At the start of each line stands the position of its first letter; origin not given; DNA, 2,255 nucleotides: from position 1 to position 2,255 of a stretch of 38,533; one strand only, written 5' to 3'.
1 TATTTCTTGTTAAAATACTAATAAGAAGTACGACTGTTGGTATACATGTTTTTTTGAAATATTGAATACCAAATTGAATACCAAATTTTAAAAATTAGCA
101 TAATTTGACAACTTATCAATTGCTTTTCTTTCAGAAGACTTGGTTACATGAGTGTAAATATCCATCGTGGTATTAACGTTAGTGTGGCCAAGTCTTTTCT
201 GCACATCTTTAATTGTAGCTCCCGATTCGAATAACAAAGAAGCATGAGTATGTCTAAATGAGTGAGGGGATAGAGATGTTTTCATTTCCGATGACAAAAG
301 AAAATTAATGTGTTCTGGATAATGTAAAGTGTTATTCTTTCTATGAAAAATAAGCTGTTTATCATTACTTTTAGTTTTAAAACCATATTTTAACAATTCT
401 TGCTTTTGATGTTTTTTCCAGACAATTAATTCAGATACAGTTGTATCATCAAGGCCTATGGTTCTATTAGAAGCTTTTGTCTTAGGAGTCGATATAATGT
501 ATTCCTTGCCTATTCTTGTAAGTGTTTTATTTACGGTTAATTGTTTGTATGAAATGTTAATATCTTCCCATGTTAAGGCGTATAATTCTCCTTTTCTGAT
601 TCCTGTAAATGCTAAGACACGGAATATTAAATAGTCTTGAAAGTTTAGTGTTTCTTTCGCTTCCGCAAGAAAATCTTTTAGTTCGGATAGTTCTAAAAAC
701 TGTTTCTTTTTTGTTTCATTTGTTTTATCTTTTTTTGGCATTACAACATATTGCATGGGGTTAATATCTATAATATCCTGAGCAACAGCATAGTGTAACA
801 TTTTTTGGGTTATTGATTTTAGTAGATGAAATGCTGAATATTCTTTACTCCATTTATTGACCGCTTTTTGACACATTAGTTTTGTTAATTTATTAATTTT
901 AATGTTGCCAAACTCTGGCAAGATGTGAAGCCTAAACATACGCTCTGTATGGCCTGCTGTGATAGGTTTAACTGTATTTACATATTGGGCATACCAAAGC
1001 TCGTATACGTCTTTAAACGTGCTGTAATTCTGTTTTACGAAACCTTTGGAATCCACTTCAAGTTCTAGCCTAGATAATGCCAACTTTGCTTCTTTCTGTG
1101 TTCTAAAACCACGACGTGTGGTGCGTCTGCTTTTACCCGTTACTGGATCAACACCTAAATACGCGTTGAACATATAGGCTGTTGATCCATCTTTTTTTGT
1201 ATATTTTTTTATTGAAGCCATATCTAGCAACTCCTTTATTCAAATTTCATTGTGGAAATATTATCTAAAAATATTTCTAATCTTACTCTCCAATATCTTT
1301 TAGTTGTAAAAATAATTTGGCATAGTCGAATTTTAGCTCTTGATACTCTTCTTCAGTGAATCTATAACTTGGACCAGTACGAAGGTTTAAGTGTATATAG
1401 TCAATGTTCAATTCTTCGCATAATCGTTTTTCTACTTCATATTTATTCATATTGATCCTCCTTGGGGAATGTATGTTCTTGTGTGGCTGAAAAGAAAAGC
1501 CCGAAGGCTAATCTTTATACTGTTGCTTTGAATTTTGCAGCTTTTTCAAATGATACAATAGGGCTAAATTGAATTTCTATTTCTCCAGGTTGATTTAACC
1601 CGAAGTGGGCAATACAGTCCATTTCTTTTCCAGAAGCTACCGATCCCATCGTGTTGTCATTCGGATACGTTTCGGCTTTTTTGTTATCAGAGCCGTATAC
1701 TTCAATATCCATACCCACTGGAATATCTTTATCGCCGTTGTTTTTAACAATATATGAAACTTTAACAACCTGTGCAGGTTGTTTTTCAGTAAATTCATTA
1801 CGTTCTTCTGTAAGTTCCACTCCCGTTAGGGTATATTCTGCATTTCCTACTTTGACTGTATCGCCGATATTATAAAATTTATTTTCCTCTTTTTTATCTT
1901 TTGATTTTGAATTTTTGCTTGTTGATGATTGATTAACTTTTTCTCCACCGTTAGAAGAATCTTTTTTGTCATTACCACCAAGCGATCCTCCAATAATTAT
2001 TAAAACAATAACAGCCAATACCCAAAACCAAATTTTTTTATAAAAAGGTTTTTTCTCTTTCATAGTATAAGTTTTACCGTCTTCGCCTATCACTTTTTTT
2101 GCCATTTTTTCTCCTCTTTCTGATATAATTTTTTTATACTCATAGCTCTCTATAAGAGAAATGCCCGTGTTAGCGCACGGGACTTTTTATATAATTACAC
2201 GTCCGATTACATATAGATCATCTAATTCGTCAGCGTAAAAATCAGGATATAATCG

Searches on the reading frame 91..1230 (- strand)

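Call 77: search_protein_families(library=pfam, proteins=[window:91-1230:-], max_evalue=0.001)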
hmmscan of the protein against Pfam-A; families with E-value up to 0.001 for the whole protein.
seq(380 aa): 4 families
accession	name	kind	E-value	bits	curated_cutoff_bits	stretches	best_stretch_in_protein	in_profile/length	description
PF00589.27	Phage_integrase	-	7.4e-23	81.6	27.1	1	178-364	2-170/172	Phage integrase family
PF14659.12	Phage_int_SAM_3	-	1.1e-18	67.6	22.6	1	71-127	1-57/58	Phage integrase, N-terminal SAM-like domain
PF14657.12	Arm-DNA-bind_4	-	3.9e-14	52.4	22.3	1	19-60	2-43/47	Arm DNA-binding domain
PF22022.2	Phage_int_M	-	1.2e-07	32.3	27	1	72-160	1-91/96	Phage integrase central domain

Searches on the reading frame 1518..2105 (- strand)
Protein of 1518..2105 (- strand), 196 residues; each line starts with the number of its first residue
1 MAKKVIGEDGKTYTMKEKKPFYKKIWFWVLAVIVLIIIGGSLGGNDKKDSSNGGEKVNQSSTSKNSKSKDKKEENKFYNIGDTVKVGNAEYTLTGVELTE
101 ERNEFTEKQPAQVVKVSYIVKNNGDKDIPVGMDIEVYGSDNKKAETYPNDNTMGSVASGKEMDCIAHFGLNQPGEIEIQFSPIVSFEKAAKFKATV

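Call 77: search_protein_families(library=pfam, proteins=[window:1518-2105:-], max_evalue=0.001)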
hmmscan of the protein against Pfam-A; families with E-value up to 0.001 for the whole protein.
seq(196 aa): 2 families
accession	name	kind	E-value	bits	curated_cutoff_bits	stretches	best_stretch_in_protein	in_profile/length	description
PF11611.13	DUF4352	-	4.7e-08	33.8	25.9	1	78-163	1-94/122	Domain of unknown function (DUF4352)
PF16729.10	DUF5067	-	2.3e-05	24.8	27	1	65-181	2-125/126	Domain of unknown function (DUF5067)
